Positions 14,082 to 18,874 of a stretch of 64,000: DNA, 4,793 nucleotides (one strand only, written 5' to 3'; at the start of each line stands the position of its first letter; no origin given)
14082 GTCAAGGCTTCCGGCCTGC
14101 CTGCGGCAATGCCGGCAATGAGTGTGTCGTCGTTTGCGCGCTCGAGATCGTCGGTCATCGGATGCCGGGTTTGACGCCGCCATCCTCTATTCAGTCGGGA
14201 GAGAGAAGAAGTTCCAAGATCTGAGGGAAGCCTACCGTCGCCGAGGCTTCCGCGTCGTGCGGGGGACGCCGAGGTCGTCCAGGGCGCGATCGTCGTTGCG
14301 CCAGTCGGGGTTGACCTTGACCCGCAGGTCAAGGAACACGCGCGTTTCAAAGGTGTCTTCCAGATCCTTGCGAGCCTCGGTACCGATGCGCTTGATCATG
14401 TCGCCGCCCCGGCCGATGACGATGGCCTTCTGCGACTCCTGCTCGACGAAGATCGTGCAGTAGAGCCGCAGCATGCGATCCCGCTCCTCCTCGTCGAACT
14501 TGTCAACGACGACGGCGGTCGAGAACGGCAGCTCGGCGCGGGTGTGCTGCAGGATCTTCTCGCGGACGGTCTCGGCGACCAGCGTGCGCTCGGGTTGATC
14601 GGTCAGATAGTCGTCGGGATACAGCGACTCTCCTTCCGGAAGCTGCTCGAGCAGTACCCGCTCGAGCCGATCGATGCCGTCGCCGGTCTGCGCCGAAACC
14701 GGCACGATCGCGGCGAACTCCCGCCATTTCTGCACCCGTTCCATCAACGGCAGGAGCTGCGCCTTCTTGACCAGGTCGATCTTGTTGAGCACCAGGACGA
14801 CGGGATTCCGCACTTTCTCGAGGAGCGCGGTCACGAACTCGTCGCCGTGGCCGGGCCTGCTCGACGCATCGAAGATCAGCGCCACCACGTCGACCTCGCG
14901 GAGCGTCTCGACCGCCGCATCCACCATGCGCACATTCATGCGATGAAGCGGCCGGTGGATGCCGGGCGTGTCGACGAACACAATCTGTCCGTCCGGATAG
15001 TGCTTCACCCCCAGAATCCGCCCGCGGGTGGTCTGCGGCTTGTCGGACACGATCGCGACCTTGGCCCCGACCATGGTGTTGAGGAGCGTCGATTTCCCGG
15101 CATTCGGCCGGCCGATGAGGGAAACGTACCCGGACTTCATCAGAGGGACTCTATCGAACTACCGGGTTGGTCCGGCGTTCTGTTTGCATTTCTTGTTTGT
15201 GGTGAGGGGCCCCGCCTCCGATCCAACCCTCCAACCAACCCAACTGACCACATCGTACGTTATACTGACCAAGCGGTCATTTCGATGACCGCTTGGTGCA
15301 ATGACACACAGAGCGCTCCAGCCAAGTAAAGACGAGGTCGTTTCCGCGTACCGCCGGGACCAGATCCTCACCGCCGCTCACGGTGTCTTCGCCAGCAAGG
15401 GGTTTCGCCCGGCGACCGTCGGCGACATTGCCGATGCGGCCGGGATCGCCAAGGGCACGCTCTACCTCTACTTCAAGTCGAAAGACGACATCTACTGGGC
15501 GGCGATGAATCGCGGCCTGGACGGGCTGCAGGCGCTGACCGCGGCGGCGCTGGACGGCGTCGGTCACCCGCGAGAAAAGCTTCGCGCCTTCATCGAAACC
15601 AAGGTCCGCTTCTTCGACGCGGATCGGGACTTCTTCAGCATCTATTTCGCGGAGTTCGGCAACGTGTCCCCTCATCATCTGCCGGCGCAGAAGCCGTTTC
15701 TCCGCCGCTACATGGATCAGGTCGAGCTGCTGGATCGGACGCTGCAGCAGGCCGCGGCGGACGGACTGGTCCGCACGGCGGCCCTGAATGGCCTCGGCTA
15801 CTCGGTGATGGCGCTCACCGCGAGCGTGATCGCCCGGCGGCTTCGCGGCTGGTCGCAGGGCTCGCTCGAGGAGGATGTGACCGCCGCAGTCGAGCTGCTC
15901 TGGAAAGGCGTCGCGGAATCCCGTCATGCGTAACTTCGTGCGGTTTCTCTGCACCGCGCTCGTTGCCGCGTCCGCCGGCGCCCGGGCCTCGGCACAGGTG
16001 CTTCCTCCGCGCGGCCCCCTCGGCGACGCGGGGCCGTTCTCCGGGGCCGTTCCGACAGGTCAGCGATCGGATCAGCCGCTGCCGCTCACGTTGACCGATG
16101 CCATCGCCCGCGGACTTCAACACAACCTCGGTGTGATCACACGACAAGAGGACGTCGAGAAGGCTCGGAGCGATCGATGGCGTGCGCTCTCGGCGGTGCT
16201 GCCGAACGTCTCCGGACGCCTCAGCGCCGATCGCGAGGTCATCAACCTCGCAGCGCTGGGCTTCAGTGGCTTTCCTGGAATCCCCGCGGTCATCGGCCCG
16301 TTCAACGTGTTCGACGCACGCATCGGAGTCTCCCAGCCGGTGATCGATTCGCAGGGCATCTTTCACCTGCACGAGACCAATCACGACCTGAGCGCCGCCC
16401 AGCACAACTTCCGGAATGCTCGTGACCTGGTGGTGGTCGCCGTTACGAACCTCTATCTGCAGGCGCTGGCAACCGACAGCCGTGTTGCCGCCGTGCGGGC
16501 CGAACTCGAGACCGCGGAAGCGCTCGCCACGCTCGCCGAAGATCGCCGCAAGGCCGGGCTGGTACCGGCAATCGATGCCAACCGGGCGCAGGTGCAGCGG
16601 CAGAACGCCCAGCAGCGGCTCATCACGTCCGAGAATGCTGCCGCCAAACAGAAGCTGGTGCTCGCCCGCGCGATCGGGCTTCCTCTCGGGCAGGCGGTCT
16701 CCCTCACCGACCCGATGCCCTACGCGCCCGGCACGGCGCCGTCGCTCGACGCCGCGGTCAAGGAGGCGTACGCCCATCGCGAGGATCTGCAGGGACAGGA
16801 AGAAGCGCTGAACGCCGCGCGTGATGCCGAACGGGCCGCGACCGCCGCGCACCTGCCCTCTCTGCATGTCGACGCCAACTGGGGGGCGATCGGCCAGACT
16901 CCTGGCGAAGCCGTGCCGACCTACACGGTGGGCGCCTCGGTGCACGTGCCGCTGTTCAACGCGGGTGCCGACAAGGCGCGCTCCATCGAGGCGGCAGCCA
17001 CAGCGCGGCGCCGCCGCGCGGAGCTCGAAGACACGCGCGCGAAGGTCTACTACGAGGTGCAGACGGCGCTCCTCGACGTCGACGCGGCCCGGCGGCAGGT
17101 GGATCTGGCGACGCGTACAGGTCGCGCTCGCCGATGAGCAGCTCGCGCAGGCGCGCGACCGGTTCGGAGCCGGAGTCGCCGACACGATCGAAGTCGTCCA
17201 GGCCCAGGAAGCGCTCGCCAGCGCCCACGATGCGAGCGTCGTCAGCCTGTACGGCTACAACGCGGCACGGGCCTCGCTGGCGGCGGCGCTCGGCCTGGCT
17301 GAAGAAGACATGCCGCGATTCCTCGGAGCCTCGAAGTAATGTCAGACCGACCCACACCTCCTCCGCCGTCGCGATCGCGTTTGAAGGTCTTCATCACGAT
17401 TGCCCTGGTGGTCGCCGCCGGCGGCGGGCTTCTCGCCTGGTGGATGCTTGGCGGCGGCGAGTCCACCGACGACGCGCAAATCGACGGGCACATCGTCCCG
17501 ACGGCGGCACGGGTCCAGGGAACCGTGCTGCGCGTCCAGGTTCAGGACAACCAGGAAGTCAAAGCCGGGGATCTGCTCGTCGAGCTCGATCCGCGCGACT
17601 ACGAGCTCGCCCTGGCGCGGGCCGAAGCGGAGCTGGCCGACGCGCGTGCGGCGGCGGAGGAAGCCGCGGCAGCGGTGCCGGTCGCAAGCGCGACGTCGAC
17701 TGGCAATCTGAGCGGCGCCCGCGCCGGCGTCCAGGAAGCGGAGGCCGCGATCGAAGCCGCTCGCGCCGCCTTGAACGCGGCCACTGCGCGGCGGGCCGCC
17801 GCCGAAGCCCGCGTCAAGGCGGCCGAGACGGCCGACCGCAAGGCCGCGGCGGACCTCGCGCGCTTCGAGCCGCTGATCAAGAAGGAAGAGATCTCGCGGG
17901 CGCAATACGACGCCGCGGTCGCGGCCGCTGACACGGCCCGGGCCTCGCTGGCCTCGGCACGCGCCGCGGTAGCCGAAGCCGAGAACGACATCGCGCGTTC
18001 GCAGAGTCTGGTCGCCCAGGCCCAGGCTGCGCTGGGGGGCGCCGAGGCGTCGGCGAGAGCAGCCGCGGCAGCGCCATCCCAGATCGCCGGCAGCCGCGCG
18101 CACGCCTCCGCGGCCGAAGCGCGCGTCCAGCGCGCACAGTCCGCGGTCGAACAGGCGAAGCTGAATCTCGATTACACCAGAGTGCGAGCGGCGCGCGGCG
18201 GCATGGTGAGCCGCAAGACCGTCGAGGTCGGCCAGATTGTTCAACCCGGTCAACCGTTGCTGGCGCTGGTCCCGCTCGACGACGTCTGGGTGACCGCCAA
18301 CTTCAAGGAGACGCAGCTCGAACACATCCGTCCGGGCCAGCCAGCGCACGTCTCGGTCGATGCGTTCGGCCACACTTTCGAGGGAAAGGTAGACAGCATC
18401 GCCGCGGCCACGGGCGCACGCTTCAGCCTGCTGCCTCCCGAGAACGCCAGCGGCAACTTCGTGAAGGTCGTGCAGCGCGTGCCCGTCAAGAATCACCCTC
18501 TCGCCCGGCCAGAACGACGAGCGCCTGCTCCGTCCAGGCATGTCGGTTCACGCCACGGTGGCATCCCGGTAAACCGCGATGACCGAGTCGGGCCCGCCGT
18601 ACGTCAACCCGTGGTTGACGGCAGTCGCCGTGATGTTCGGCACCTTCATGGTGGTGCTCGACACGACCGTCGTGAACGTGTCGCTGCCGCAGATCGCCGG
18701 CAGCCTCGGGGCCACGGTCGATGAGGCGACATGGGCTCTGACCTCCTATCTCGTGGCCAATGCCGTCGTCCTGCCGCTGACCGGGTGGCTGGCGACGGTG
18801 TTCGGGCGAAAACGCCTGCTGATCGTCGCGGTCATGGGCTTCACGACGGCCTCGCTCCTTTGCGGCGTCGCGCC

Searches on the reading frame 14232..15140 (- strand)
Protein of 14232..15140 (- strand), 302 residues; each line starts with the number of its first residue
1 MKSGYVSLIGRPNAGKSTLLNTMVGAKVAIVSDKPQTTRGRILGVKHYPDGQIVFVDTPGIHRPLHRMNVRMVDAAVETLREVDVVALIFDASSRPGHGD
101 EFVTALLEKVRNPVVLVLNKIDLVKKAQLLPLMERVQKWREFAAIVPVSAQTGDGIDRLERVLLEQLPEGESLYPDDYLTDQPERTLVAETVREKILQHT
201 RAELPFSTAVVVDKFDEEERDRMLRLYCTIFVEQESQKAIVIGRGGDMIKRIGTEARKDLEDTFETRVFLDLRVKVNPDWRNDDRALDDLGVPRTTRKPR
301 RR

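Call 70: search_protein_families(library=pfam, proteins=[window:14232-15140:-], max_evalue=0.00001)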
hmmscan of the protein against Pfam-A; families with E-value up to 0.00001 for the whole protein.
window:14232-15140:- (302 aa): 8 families
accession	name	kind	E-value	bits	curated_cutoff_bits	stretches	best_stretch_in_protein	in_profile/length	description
PF01926.29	MMR_HSR1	-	2.4e-25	89.3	21.9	1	6-120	2-113/113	50S ribosome-binding GTPase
PF07650.23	KH_2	-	3.1e-16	59.4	22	1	208-281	6-78/78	KH domain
PF02421.24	FeoB_N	-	9.2e-14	51.7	27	1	6-161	3-154/156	Ferrous iron transport protein B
PF00009.33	GTP_EFTU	-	2.3e-12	47.3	26.5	1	48-168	66-187/188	Elongation factor Tu GTP binding domain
PF03193.22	RsgA_GTPase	-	1e-09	38.9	30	0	106-165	48-106/174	RsgA GTPase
PF00350.29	Dynamin_N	-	5.1e-08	33.6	27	0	7-40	2-35/168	Dynamin family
PF02492.25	cobW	-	1.4e-06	28.5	20.7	0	49-142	82-175/180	CobW/HypB/UreG, nucleotide-binding domain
PF10662.15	PduV-EutP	-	2.2e-06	27.9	21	1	6-163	4-141/143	Ethanolamine utilisation - propanediol utilisation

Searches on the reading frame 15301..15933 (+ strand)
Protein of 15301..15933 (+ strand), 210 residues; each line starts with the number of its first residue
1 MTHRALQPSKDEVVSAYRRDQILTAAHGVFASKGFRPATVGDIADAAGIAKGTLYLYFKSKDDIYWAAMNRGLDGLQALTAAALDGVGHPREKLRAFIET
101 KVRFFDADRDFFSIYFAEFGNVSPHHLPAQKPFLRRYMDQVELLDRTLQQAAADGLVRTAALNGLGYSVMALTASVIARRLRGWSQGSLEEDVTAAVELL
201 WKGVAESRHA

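Call 70: search_protein_families(library=pfam, proteins=[window:15301-15933:+], max_evalue=0.00001)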
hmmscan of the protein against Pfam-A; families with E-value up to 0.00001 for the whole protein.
window:15301-15933:+ (210 aa): 2 families
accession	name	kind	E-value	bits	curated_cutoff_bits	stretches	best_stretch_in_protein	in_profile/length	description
PF00440.29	TetR_N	-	3.2e-16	59.3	24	1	22-65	1-44/47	Bacterial regulatory proteins, tetR family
PF17932.6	TetR_C_24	-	1.4e-06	28.9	26.4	1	89-174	3-85/114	Tetracyclin repressor-like, C-terminal domain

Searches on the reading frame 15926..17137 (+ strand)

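Call 70: search_protein_families(library=pfam, proteins=[window:15926-17137:+], max_evalue=0.00001)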
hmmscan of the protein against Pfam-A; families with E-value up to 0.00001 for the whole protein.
window:15926-17137:+ (403 aa): 1 family
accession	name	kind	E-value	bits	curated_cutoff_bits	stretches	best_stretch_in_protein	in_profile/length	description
PF02321.23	OEP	-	1.9e-35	122.8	22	2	274-396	1-127/187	Outer membrane efflux protein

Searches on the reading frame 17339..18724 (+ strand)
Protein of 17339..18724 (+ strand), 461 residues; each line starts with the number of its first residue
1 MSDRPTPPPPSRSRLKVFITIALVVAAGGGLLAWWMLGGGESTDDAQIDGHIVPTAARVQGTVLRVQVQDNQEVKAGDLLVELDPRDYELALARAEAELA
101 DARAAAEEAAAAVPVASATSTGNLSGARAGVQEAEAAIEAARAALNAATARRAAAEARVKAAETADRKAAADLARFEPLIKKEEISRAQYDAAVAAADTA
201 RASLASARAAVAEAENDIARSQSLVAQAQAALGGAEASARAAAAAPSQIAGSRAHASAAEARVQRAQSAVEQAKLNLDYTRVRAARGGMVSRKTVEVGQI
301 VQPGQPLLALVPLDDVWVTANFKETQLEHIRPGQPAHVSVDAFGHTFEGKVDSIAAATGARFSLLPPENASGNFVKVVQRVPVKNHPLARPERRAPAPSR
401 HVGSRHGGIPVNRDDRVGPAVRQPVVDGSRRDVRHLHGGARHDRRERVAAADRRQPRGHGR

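Call 71: search_protein_families(library=pfam, proteins=[window:17339-18724:+], max_evalue=0.00001)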
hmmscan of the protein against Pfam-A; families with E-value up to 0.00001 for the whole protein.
window:17339-18724:+ (461 aa): 4 families
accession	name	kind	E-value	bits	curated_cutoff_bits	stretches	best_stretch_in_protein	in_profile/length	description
PF16576.10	HlyD_D23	-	1.7e-19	70.4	30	1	225-355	49-185/214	Barrel-sandwich domain of CusB or HlyD membrane-fusion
PF13437.12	HlyD_3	-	3.5e-17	63.5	22.2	1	282-360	2-82/106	HlyD family secretion protein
PF13533.13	Biotin_lipoyl_2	-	1.1e-10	41.5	29.8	1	56-84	4-32/32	Biotin-lipoyl like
PF00529.27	CusB_dom_1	-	8.3e-10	39.2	26.5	1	33-384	7-64/89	Cation efflux system protein CusB domain 1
